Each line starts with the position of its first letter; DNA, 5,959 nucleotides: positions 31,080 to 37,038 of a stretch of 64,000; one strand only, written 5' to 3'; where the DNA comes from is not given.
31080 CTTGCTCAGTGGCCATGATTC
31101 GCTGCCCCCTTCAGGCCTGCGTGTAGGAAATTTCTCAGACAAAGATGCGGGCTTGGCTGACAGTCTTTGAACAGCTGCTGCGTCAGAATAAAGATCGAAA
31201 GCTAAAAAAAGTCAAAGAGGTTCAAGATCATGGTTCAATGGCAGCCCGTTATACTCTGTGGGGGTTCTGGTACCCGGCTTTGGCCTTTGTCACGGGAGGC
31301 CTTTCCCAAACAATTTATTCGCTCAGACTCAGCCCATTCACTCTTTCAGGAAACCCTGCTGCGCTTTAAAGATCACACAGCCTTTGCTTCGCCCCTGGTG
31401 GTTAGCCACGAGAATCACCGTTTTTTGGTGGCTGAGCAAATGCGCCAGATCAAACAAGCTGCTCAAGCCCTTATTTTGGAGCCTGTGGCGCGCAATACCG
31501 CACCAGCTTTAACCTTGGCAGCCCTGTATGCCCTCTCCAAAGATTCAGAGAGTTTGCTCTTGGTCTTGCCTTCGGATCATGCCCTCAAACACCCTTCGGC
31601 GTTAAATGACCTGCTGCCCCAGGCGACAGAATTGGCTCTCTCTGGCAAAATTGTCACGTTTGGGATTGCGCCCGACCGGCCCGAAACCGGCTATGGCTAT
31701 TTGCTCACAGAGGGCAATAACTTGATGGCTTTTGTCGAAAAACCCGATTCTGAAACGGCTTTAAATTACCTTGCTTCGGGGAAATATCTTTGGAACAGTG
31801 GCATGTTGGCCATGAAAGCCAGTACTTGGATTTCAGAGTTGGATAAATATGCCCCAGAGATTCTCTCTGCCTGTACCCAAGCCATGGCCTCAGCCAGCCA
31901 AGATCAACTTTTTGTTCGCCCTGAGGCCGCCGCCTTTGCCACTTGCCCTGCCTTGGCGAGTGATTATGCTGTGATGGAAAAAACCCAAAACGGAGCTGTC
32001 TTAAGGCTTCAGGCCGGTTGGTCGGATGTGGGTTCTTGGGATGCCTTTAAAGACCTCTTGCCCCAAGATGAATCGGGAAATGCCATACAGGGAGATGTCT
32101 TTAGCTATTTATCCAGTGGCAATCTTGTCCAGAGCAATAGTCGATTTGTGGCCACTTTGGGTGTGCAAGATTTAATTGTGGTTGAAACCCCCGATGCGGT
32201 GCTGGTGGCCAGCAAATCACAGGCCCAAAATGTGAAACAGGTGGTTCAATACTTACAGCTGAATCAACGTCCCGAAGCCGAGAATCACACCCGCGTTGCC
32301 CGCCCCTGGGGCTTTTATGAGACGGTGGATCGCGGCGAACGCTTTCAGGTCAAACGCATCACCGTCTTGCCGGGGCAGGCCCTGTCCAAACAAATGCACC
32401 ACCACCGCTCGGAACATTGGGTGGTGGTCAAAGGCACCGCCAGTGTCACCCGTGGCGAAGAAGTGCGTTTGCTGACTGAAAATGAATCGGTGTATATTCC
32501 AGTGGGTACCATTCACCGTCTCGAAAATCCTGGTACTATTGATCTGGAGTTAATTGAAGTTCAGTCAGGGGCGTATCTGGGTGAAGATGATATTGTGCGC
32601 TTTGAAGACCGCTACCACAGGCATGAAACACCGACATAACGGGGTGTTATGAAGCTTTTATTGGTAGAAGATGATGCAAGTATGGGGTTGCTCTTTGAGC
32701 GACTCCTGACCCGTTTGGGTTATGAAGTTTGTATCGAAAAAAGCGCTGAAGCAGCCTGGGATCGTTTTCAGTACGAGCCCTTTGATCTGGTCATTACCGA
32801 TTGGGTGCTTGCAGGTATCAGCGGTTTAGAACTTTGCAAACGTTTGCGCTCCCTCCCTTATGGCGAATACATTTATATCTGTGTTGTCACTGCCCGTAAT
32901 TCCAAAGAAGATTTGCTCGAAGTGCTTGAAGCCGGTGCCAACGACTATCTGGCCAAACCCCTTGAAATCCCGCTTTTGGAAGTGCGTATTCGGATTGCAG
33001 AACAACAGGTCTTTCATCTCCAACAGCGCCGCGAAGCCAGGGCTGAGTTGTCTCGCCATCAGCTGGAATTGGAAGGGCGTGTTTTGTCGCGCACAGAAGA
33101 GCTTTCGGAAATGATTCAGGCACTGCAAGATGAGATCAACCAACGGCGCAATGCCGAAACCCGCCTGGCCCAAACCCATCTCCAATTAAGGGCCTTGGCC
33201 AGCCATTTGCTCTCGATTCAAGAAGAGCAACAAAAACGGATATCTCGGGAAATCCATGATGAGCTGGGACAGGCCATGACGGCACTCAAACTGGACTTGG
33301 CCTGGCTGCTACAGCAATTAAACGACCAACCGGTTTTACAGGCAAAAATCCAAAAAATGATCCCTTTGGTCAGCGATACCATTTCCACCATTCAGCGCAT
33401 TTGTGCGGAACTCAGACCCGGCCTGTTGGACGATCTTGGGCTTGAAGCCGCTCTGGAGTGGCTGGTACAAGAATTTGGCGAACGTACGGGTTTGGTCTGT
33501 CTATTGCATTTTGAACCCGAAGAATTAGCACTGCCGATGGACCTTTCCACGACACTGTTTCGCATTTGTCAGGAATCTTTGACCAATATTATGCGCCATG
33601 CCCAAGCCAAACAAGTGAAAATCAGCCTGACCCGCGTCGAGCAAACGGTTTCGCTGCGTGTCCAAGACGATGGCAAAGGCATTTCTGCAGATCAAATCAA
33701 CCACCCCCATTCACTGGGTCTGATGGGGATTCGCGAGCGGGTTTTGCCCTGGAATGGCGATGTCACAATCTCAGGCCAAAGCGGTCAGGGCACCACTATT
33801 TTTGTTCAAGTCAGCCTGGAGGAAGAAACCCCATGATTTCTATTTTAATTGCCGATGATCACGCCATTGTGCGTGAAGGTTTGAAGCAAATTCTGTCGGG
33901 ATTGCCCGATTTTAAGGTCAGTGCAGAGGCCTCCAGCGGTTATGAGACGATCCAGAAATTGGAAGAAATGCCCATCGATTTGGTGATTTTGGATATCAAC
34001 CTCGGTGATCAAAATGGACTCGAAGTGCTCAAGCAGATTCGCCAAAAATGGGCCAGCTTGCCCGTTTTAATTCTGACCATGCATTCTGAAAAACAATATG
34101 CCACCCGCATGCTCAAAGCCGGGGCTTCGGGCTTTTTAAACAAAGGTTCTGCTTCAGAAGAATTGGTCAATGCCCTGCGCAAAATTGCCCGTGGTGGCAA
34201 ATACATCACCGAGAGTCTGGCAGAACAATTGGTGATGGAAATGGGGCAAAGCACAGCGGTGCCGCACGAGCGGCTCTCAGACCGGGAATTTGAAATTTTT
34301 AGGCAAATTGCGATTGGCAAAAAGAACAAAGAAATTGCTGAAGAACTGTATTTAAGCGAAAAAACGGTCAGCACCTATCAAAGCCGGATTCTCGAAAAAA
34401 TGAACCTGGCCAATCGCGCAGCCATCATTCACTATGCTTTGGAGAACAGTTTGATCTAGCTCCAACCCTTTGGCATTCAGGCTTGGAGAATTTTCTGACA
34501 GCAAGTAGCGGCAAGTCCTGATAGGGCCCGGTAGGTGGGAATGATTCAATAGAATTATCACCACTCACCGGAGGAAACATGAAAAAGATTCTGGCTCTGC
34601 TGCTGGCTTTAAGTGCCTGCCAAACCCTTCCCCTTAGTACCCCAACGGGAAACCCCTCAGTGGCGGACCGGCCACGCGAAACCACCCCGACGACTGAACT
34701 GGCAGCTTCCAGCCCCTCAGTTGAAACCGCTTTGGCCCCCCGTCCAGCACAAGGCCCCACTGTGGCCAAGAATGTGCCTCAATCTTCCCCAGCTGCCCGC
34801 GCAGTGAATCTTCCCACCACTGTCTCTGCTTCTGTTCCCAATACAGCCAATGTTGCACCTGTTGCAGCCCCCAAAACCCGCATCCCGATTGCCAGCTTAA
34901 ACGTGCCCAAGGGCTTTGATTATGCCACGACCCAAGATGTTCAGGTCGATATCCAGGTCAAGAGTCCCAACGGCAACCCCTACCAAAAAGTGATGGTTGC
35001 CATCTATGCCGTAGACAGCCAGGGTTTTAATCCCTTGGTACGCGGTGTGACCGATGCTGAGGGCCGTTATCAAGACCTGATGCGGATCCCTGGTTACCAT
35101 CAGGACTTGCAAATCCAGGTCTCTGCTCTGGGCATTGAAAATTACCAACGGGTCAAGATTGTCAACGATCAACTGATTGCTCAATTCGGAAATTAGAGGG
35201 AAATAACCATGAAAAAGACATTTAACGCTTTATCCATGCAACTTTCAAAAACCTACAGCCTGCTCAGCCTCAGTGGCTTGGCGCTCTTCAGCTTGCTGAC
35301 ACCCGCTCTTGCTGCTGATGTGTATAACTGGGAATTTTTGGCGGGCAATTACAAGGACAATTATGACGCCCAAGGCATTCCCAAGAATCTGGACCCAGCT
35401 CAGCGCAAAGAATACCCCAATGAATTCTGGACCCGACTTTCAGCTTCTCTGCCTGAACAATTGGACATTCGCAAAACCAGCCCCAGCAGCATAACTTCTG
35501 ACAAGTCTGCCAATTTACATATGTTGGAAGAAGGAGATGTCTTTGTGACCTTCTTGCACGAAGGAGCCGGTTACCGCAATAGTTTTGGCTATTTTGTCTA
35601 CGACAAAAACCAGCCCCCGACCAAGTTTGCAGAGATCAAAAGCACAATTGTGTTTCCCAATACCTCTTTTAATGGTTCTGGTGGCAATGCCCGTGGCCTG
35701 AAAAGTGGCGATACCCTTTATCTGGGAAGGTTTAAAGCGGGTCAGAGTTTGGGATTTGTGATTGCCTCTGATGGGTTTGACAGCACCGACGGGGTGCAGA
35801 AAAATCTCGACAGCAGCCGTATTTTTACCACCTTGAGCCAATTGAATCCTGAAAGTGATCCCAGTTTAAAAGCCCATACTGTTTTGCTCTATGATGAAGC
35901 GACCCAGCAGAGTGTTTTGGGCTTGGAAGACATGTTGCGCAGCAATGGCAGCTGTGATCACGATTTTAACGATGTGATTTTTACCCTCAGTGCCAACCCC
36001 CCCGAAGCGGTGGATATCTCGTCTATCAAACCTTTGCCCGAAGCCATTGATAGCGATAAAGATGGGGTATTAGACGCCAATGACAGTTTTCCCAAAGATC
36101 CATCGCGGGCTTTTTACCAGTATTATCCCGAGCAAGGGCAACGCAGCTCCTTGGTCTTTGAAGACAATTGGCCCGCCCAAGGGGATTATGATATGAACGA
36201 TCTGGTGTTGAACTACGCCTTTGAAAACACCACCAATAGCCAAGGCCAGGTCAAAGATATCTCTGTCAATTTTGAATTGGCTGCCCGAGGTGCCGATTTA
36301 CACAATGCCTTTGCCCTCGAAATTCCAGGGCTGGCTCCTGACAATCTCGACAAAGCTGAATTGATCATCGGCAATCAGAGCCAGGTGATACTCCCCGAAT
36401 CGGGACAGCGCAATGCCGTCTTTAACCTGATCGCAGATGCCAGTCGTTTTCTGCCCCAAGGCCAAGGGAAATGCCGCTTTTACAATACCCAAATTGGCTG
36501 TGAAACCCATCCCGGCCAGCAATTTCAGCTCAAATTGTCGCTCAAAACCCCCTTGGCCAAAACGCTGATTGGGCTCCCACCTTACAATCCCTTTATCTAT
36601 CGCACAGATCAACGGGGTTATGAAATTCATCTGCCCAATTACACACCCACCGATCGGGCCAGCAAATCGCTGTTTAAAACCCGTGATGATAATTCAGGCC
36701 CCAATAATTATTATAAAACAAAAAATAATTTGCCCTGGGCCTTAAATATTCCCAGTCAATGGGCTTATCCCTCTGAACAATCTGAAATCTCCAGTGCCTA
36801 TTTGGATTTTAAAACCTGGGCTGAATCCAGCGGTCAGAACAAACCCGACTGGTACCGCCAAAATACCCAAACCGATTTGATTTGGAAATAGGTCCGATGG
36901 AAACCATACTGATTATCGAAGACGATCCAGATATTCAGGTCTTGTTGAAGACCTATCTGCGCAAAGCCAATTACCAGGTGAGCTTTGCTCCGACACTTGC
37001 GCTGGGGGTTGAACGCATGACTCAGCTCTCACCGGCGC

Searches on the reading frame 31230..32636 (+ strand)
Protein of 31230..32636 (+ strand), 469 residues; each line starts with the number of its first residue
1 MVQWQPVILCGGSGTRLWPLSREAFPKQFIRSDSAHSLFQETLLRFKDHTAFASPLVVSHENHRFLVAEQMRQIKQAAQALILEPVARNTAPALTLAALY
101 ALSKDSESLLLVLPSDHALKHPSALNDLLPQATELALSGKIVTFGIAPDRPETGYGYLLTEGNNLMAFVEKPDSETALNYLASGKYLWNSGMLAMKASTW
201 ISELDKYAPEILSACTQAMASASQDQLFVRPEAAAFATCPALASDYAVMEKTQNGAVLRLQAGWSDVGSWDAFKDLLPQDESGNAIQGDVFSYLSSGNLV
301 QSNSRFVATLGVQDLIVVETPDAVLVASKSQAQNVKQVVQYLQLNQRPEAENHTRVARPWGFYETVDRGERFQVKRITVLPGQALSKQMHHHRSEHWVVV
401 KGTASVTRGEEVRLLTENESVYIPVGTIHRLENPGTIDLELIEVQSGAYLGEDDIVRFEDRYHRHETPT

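Call 5: search_protein_families(library=pfam, proteins=[window:31230-32636:+], max_evalue=0.01)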
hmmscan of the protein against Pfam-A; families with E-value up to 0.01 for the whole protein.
window:31230-32636:+ (469 aa): 6 families
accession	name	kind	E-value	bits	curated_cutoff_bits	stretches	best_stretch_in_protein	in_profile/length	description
PF01050.24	MannoseP_isomer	-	7.1e-54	181.4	23.6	1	346-460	2-116/116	Mannose-6-phosphate isomerase C-terminal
PF00483.29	NTP_transferase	-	1.4e-53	182.5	21.2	1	6-280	2-242/245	Nucleotidyl transferase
PF22640.1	ManC_GMP_beta-helix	-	2.4e-17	63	27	1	295-342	8-55/55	MannoseP isomerase/GMP-like beta-helix domain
PF07883.17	Cupin_2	-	1.6e-11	44.2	27.2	1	377-444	3-69/70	Cupin domain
PF12804.13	NTP_transf_3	-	0.00021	21.9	27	1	7-133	2-112/160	MobA-like NTP transferase domain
PF14667.12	Polysacc_synt_C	-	0.0032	18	28.7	1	362-438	8-92/111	Polysaccharide biosynthesis C-terminal domain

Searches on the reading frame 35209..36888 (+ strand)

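Call 3: search_protein_families(library=pfam, proteins=[window:35209-36888:+], max_evalue=0.01)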
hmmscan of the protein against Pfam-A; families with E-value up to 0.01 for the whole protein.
window:35209-36888:+ (560 aa): 2 families
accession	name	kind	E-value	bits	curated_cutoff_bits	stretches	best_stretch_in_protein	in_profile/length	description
PF16130.10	DUF4842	-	2.6e-62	211.1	22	1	346-549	1-208/208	Domain of unknown function (DUF4842)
PF13448.11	DUF4114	-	8.4e-19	68.8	27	1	175-263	1-85/85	Domain of unknown function (DUF4114)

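Call 6: search_protein_families(library=ncbifam, proteins=[window:35209-36888:+], max_evalue=0.001)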
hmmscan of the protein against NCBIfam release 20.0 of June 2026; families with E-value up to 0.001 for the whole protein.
window:35209-36888:+ (560 aa): 1 family
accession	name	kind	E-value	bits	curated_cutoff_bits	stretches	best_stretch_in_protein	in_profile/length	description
TIGR04456.1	LruC_dom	domain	7.8e-83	278.4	36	1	315-550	3-243/243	LruC domain-containing protein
